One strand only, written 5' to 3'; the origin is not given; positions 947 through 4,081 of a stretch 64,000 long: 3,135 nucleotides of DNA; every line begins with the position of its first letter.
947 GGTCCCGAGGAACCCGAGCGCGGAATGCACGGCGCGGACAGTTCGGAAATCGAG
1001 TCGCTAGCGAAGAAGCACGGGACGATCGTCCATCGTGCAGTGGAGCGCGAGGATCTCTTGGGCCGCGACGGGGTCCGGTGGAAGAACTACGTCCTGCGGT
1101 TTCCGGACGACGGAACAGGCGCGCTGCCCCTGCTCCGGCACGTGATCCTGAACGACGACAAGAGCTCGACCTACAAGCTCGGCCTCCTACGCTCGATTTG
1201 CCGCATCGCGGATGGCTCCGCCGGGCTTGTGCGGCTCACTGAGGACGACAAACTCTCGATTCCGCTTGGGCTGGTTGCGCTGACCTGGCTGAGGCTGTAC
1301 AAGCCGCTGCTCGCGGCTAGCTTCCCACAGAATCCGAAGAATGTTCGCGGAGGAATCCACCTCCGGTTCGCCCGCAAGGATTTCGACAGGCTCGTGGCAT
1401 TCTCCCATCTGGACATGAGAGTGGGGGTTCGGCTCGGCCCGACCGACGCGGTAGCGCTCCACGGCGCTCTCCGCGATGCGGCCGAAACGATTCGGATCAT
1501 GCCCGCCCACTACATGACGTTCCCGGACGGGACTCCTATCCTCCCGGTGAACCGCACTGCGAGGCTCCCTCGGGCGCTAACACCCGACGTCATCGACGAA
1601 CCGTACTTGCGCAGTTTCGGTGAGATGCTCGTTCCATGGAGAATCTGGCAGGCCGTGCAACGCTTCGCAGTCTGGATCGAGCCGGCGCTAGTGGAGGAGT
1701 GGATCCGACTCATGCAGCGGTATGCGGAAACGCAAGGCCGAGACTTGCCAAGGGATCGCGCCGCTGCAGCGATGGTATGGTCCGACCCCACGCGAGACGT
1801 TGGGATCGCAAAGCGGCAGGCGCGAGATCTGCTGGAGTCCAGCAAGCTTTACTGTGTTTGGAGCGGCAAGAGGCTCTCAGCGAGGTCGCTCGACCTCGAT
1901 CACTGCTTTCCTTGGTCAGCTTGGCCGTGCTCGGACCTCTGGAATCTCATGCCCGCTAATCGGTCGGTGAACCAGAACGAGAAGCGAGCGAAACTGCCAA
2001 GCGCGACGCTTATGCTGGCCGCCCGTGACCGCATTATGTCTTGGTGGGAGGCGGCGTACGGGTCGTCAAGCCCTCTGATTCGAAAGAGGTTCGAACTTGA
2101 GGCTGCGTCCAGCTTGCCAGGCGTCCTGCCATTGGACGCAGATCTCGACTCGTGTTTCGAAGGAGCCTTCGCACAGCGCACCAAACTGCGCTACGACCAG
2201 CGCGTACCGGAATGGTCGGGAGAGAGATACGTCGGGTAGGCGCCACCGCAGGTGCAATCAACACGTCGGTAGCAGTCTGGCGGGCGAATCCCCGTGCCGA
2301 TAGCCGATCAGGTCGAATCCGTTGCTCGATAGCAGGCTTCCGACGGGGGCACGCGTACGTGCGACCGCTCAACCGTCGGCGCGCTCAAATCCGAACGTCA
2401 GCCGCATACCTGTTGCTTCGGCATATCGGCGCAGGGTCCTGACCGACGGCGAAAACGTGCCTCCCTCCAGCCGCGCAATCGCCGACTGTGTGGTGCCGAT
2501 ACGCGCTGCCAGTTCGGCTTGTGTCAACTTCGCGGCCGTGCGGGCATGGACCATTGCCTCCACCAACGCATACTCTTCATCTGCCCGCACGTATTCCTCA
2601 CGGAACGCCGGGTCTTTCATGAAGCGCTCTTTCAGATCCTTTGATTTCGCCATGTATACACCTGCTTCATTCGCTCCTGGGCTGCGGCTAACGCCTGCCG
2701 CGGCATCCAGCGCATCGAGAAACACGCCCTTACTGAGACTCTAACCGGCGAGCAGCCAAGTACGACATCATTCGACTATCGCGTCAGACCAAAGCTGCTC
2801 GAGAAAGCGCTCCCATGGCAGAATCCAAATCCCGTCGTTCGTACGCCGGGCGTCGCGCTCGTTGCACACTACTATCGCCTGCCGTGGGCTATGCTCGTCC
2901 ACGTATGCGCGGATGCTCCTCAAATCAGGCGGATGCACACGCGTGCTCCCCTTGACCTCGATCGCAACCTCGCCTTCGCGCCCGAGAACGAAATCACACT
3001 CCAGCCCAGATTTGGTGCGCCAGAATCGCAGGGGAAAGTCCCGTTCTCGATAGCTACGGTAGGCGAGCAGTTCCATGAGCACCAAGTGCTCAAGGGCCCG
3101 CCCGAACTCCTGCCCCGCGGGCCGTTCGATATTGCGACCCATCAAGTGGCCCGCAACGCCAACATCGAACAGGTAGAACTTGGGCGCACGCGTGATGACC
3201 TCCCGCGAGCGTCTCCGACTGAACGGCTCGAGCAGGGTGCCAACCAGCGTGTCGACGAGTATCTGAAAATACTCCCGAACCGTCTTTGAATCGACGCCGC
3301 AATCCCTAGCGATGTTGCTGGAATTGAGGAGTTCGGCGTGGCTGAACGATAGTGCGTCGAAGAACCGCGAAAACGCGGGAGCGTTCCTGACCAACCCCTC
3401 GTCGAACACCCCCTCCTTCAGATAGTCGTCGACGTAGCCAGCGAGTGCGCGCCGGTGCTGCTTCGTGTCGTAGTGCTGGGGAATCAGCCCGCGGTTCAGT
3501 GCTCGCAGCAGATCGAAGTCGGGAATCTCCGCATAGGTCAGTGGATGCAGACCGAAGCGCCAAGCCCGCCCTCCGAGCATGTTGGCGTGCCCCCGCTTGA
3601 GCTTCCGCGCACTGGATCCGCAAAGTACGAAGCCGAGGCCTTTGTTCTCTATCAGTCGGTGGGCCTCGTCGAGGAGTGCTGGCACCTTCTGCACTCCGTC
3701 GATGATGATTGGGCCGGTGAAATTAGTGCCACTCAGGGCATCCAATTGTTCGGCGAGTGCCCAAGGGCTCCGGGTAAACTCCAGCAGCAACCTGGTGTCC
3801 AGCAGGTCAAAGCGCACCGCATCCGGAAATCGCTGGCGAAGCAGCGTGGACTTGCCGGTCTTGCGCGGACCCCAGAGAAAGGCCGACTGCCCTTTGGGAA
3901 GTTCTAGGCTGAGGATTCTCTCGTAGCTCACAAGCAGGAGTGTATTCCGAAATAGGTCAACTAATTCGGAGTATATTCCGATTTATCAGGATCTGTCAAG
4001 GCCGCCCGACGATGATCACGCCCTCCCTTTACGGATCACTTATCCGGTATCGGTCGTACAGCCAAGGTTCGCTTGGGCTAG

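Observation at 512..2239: Methyltransferase / unknown / HNH nuclease in one polypeptide: candidate undescribed self/non-self or abortive module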

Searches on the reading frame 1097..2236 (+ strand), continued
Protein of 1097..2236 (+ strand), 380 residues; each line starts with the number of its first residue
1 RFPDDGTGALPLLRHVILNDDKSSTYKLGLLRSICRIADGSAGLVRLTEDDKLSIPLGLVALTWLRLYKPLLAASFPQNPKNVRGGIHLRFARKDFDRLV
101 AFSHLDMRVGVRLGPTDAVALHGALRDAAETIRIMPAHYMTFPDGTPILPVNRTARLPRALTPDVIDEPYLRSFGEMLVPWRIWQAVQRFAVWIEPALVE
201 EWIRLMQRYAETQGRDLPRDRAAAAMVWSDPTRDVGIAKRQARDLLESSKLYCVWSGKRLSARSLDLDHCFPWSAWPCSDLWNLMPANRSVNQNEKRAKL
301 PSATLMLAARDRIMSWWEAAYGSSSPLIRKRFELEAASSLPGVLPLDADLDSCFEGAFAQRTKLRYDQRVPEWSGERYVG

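Call 68: find_encoding_contigs(protein=P0341, flank=6000, max_places=4)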
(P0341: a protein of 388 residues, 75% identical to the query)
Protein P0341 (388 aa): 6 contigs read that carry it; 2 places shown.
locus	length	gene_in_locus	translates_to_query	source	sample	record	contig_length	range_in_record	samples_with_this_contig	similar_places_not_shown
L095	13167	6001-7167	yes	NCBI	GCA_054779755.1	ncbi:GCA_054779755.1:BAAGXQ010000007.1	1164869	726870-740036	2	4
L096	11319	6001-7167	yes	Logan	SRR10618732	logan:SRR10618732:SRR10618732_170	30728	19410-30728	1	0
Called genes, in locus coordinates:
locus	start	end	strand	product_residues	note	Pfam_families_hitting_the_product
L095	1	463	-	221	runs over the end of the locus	PF00092:VWA, PF13519:VWA_2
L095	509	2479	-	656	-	PF02689:Herpes_Helicase (faint), PF05970:PIF1, PF13245:AAA_19, PF13401:AAA_22 (weak), PF13604:AAA_30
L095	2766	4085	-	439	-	PF00817:IMS, PF11799:IMS_C, PF13438:DUF4113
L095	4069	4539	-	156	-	PF00717:Peptidase_S24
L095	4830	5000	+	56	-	-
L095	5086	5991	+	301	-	-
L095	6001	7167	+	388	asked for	PF13395:HNH_4 (faint)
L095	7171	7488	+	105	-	-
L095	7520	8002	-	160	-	-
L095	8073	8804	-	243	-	-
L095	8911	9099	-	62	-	-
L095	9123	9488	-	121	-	-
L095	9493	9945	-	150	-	-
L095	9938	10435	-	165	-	PF13539:Peptidase_M15_4 (weak)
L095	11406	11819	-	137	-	PF02481:DNA_processg_A (faint), PF10686:YAcAr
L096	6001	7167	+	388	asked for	PF13395:HNH_4 (faint)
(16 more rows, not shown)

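Call 69: search_solved_structures(query=A8, max_evalue=10, show_alignments=0)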
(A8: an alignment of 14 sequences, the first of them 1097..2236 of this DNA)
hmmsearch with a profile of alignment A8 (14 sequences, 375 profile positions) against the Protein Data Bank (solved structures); distinct sequences matched with E-value up to 10: 15.
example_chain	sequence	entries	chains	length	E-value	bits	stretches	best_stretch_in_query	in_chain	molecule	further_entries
9vj8_S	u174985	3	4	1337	1.2e-06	30.6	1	151-332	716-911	CRISPR-associated endonuclease Cas9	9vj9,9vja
6o56_A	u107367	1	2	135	0.00015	23.7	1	262-318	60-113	CRISPR-associated endonuclease Cas9/Csn1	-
8u3y_A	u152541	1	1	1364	0.0025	19.7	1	262-322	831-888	CRISPR-associated endonuclease Cas9/Csn1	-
8t79_A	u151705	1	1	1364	0.0025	19.7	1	262-322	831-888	CRISPR-associated endonuclease Cas9/Csn1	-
7v59_B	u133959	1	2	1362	0.0026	19.7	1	262-322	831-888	CRISPR-associated endonuclease Cas9/Csn1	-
9h4l_A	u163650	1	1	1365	0.0026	19.7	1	262-322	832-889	CRISPR-associated endonuclease Cas9/Csn1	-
8pj9_A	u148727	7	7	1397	0.075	14.9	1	262-325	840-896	CRISPR-associated endonuclease Cas9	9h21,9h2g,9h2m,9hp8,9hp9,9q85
4h9d_A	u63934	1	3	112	0.16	13.8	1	231-303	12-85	HNH endonuclease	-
8cm0_A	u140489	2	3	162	0.17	13.7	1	232-296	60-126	Rhs-family protein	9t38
9lgi_A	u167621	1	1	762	0.19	13.5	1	242-306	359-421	HNH nuclease domain-containing protein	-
7enh_A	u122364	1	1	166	0.3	12.9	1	262-307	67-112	CRISPR-associated endonuclease Cas9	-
1o1j_A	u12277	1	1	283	0.69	11.7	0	103-141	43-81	Hemoglobin Alpha chain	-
1o1m_A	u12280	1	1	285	0.71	11.7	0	103-141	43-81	Hemoglobin Alpha chain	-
1o1l_A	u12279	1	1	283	0.72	11.6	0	103-141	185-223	Hemoglobin Alpha chain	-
9eho_a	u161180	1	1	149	2.1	10.1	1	270-300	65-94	Large ribosomal subunit protein uL15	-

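Call 70: search_protein_families(library=padloc, proteins=[L085:6965-8128:+, L083:6977-8128:+, L086:5998-7137:+, window:1097-2236:+, P0152, P0216], max_evalue=0.01)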
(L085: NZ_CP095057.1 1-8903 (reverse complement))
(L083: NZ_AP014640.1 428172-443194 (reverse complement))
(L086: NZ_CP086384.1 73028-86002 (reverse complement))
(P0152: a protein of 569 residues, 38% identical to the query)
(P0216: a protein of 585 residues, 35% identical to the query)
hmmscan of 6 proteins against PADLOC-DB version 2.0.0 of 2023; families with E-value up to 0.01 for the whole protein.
L085:6965-8128:+ (388 aa): 0 families

L083:6977-8128:+ (384 aa): 5 families
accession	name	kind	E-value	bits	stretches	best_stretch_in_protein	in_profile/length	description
PDLC04256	PDC-M01B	-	0.00058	17.5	1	275-328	115-169/285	-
PDLC04248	PDC-M01B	-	0.0022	15.9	1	276-328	44-97/216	-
PDLC04262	PDC-M01B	-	0.0022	15.8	1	275-327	88-141/259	-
PDLC04253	PDC-M01B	-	0.0064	13.8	1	250-327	93-167/366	-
PDLC04264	PDC-M01B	-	0.0082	13.9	0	276-329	110-164/282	-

L086:5998-7137:+ (380 aa): 1 family
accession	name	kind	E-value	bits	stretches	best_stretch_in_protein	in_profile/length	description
PDLC04262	PDC-M01B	-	0.0012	16.6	1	274-325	92-139/259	-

window:1097-2236:+ (380 aa): 0 families

P0152 (569 aa): 9 families
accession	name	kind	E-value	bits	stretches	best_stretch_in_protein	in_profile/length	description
PDLC04134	mad2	-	1.1e-13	48.8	1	44-174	295-415/492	mads_2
PDLC00314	PtuB1|PtuB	-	2.7e-05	22.3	1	410-479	6-75/156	Unknown function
PDLC01460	Cas9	-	0.00028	17.2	1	444-506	493-555/901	"CAS-II-A,CAS-II-B,CAS-II-C; effector__SPE"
PDLC01256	Cas9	-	0.00055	16.9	1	421-503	484-566/711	"CAS-II-A,CAS-II-B,CAS-II-C; effector__SPE"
PDLC00973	Cas9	-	0.00061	16.4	1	408-503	562-663/830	CRISPR subtype II RNA-guided endonuclease Cas9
PDLC00332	PtuB1|PtuB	-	0.0018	16.2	1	424-477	23-74/212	Unknown function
PDLC00346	PtuB1|PtuB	-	0.0021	16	1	435-481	33-79/214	Unknown function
PDLC00975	Cas9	-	0.0045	13.3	0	436-501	582-653/1120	Cas9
PDLC00326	PtuB1|PtuB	-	0.007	14.3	0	414-482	10-79/197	Unknown function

P0216 (585 aa): 1 family
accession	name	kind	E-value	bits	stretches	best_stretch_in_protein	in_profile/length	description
PDLC04134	mad2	-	4.8e-16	56.7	1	44-181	289-426/492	mads_2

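Call 80: find_related_loci(query=A9, collection=viral_contigs, flank=8000)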
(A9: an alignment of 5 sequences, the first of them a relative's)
Query A9 (388 aa) in viral_contigs; peptide patterns used: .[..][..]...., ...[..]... (x = any residue, [..] = any of these).
12 stretches matched a pattern, but none encodes a relative of the query by tblastn (E <= 1e-3).

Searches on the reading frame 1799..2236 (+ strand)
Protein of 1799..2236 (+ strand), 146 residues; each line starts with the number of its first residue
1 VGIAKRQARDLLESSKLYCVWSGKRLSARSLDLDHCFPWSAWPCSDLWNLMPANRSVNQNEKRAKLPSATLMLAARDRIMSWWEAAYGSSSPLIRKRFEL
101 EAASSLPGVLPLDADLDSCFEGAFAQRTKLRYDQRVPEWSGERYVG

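Call 24: search_protein_families(library=pfam, proteins=[window:1799-2236:+], max_evalue=10)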
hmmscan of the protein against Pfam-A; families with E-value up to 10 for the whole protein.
window:1799-2236:+ (146 aa): 1 family
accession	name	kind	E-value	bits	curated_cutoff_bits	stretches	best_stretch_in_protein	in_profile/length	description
PF13395.12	HNH_4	-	8.6e-06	26.1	22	1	19-67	1-53/54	HNH endonuclease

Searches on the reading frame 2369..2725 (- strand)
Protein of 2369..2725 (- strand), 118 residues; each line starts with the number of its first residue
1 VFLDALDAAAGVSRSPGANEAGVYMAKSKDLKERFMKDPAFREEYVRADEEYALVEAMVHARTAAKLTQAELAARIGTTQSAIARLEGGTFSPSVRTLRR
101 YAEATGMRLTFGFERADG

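Call 3: search_protein_families(library=pfam, proteins=[window:2369-2725:-], max_evalue=1)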
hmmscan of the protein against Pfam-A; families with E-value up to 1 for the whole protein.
window:2369-2725:- (118 aa): 15 families
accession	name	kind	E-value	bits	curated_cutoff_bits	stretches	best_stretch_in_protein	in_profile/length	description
PF01381.28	HTH_3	-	4.5e-12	46.2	23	1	61-109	4-52/55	Helix-turn-helix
PF13560.12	HTH_31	-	2.8e-08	34.4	27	1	60-106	8-55/64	Helix-turn-helix domain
PF12844.13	HTH_19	-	3.5e-07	30.5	30.2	1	61-106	7-52/64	Helix-turn-helix domain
PF13744.12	HTH_37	-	2e-05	24.7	27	1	54-110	19-76/80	Helix-turn-helix domain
PF20432.4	Xre-like-HTH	-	0.0024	18.6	25.8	1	46-94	3-53/63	Antitoxin Xre-like helix-turn-helix domain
PF13443.12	HTH_26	-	0.0035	18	22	1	65-109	9-54/63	Cro/C1-type HTH DNA-binding domain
PF17762.8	HTH_ParB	-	0.042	14.4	22.6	1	61-84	15-38/102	ParB HTH domain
PF04545.22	Sigma70_r4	-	0.055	13.4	24.1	1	64-87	18-41/50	Sigma-70, region 4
PF13413.12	HTH_25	-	0.056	13.7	24.6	1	60-92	4-36/62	Helix-turn-helix domain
PF22495.2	HTH_92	-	0.075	12.8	27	1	61-90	3-32/45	RsaL-like HTH domain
PF15731.11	MqsA_antitoxin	-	0.086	13.4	30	1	45-98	63-114/131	Antitoxin component of bacterial toxin-antitoxin system, MqsA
PF13545.12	HTH_Crp_2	-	0.088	13.2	27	1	64-85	20-41/70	Crp-like helix-turn-helix domain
PF13412.12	HTH_24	-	0.09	12.8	21.9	1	65-85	16-36/48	Winged helix-turn-helix DNA-binding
PF12802.13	MarR_2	-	0.093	13.4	27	1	64-85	20-39/61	MarR family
PF13404.12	HTH_AsnC-type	-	0.13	12.5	27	1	65-85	16-36/42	AsnC-type helix-turn-helix domain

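Call 4: search_protein_families(library=padloc, proteins=[window:2369-2725:-], max_evalue=1)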
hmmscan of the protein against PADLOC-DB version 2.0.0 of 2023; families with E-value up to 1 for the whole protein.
window:2369-2725:- (118 aa): 16 families
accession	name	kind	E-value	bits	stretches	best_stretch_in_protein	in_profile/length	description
PDLC02926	HTH_VI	-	8.2e-10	36.8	1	56-109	4-57/92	-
PDLC03952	RmrA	-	8.2e-08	29.5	1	56-111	25-80/395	-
PDLC03949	RmrA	-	2.7e-07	27.8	1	58-113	7-62/363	-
PDLC04142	capH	-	1.4e-06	27.3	1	55-107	8-60/103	capH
PDLC03955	RmrA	-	1.1e-05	22.8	1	56-111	23-78/371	-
PDLC03951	RmrA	-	1.3e-05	22.4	1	58-111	13-66/400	-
PDLC03947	RmrA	-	1.6e-05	21.9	1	52-114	10-72/383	-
PDLC03956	RmrA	-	0.0001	19.5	1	55-111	10-67/399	-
PDLC03948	RmrA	-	0.00012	19.2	1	56-111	11-66/397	-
PDLC03946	RmrA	-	0.0005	16.9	1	58-112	7-61/357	-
PDLC03954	RmrA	-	0.0014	15.6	1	59-111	16-68/380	-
PDLC03953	RmrA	-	0.0016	15.8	1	56-111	8-63/373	-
PDLC03944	RmrA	-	0.0068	13.5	1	59-104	12-57/384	-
PDLC03669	Control_protein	-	0.029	12.6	1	60-100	16-56/96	control protein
PDLC04133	mad1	-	0.03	12.6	1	65-86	4-25/60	mads_1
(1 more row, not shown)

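Call 5: search_protein_families(library=ncbifam, proteins=[window:2369-2725:-], max_evalue=1)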
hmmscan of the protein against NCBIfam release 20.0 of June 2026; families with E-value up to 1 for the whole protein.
window:2369-2725:- (118 aa): 15 families
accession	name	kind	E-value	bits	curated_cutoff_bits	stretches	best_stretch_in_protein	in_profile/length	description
TIGR03070.1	couple_hipB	subfamily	1.5e-07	31.2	71.65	1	58-109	7-58/58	type II toxin-antitoxin system Y4mF family antitoxin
NF041951.1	phage_RstR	subfamily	1.2e-06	28.8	80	1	56-104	5-53/108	RstR family transcriptional repressor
TIGR00270.2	TIGR00270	equivalog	4.8e-06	26.5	110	1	32-109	56-131/159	multiprotein bridging factor aMBF1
NF007408.0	PRK09943.1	equivalog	3.7e-05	23.3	211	1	49-110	3-64/185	HTH-type transcriptional regulator PuuR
TIGR03830.1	CxxCG_CxxCG_HTH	subfamily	3.9e-05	23.4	61.8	1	41-95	54-107/127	type II TA system antitoxin MqsA family protein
NF007271.0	PRK09726.1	equivalog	0.00044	20.2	79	1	54-109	13-68/88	type II toxin-antitoxin system antitoxin HipB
NF006015.0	PRK08154.1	subfamily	0.00063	19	204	1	52-109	29-86/314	anaerobic benzoate catabolism transcriptional regulator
TIGR02612.1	mob_myst_A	hypoth_equivalog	0.001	18.9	122.6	1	61-112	33-86/150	mobile mystery protein A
NF047948.1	male_kill_WMK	equivalog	0.0051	16.3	300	1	55-105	7-57/300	WO male-killing family protein Wmk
NF010465.0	PRK13890.1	equivalog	0.028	14.5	96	1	64-117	16-69/121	conjugal transfer protein TrbA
NF007257.0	PRK09706.1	subfamily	0.035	13.9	101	1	53-104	5-56/135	transcriptional repressor DicA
TIGR04285.1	nucleoid_noc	exception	0.036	13.4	315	1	63-84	111-132/255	nucleoid occlusion protein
NF006506.0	PRK08942.1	equivalog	0.097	12.2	178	1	43-85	19-59/182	D-glycero-beta-D-manno-heptose 1,7-bisphosphate 7-phosphatase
TIGR02850.1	spore_sigG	equivalog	0.12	11.8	457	1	27-90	186-246/254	RNA polymerase sporulation sigma factor SigG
NF041575.1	antitoxPezA_Strep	equivalog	0.14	12.1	290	1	60-96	8-44/158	type II toxin-antitoxin system antitoxin PezA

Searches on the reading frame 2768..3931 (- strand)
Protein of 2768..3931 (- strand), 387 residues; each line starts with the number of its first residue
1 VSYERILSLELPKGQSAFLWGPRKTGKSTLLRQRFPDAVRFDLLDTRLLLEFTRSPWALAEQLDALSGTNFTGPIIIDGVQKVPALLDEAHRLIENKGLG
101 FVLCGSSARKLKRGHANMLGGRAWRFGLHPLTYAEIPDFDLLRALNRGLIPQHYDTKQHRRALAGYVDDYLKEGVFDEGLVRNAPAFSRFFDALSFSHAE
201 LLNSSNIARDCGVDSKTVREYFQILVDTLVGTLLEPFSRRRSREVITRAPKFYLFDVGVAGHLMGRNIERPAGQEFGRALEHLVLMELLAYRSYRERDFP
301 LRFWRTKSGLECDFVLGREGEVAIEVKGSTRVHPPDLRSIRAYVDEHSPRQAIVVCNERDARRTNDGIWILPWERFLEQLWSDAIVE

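Call 3: search_protein_families(library=pfam, proteins=[window:2768-3931:-], max_evalue=1)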
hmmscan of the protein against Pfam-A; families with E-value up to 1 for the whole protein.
window:2768-3931:- (387 aa): 6 families
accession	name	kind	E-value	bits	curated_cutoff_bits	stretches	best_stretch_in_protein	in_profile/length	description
PF13635.12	DUF4143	-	8e-32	110.6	28.1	1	179-327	8-158/160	Domain of unknown function (DUF4143)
PF13173.12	AAA_14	-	1.6e-15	57.7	27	1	17-136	5-128/129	AAA domain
PF13401.12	AAA_22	-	0.004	17.9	27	0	63-106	79-123/130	AAA domain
PF13481.12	AAA_25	-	0.092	12.8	27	1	11-31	30-50/195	AAA domain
PF06971.19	Put_DNA-bind_N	-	0.19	12.3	27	1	185-219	11-45/49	Putative DNA-binding protein N-terminus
PF01637.24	ATPase_2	-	0.26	11.5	33.2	0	17-33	23-39/225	ATPase domain predominantly from Archaea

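Call 4: search_protein_families(library=padloc, proteins=[window:2768-3931:-], max_evalue=1)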
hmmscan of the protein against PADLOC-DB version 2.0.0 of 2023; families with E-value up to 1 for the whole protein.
window:2768-3931:- (387 aa): 6 families
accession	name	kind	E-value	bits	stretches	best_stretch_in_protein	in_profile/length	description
PDLC04790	PDC-S01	-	2.4e-51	172.8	2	140-378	173-419/422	-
PDLC04789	PDC-S01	-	7.5e-37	125.2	1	6-331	9-343/375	-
PDLC04787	PDC-S01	-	6e-26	89.2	1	18-378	31-407/412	-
PDLC04791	PDC-S01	-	8.7e-17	58.9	1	17-358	22-378/395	-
PDLC04786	PDC-S01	-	1.5e-12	45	2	247-359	303-414/439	-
PDLC04792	PDC-S01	-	8.2e-06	22.7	2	251-372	306-426/452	-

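Call 5: search_protein_families(library=ncbifam, proteins=[window:2768-3931:-], max_evalue=1)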
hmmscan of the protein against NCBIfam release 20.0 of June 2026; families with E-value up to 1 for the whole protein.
window:2768-3931:- (387 aa): 1 family
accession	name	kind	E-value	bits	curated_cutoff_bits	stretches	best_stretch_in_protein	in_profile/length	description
NF008409.0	PRK11231.1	equivalog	0.11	11.9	375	1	7-32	21-46/255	Fe(3+) dicitrate ABC transporter ATP-binding protein FecE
